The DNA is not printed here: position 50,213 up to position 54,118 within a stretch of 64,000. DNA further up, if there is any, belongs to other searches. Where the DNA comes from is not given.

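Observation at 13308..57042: A 16-bp palindrome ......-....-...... occurs four times, always just upstream of a gene and oriented with it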

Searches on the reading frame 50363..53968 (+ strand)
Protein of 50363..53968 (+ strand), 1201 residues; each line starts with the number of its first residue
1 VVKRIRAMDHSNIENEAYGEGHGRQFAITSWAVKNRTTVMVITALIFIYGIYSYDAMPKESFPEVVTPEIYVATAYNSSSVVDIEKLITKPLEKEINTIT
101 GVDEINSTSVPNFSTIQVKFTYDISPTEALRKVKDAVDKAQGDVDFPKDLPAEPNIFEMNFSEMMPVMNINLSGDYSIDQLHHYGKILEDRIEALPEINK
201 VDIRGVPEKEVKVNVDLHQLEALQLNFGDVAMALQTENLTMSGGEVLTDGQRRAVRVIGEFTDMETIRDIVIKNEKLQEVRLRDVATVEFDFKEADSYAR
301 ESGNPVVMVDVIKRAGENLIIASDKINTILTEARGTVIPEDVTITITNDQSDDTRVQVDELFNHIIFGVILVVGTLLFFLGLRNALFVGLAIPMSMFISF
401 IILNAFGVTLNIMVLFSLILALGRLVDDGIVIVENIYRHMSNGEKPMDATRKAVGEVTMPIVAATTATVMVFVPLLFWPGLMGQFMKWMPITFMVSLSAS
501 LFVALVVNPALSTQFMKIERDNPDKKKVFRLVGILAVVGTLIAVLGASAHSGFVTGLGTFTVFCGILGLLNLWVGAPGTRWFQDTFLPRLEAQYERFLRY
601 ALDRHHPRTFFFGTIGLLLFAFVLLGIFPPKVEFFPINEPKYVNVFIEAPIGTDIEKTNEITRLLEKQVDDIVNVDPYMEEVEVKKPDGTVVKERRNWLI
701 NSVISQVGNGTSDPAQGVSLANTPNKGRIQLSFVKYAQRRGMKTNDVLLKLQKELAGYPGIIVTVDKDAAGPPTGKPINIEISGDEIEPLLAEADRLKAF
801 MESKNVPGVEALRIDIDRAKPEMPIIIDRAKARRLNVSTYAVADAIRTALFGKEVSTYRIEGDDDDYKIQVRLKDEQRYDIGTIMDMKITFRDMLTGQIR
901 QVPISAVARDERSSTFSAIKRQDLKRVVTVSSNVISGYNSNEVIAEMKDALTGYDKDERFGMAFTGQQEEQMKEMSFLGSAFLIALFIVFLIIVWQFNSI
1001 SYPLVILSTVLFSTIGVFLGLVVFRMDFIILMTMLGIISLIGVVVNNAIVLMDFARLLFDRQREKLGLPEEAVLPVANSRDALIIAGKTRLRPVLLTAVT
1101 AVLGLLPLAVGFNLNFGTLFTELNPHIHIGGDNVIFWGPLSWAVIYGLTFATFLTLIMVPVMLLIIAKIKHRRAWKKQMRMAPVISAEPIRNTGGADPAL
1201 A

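Call 69: search_protein_families(library=pfam, proteins=[window:50363-53968:+], max_evalue=0.001)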
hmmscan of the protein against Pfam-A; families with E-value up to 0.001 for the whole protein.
window:50363-53968:+ (1201 aa): 2 families
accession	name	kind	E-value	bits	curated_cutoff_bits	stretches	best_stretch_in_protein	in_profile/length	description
PF00873.25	ACR_tran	-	2.2e-157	526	28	2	30-530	3-503/1021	AcrB/AcrD/AcrF family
PF03176.21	MMPL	-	5.1e-05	22.8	20.5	0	323-515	104-302/333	MMPL family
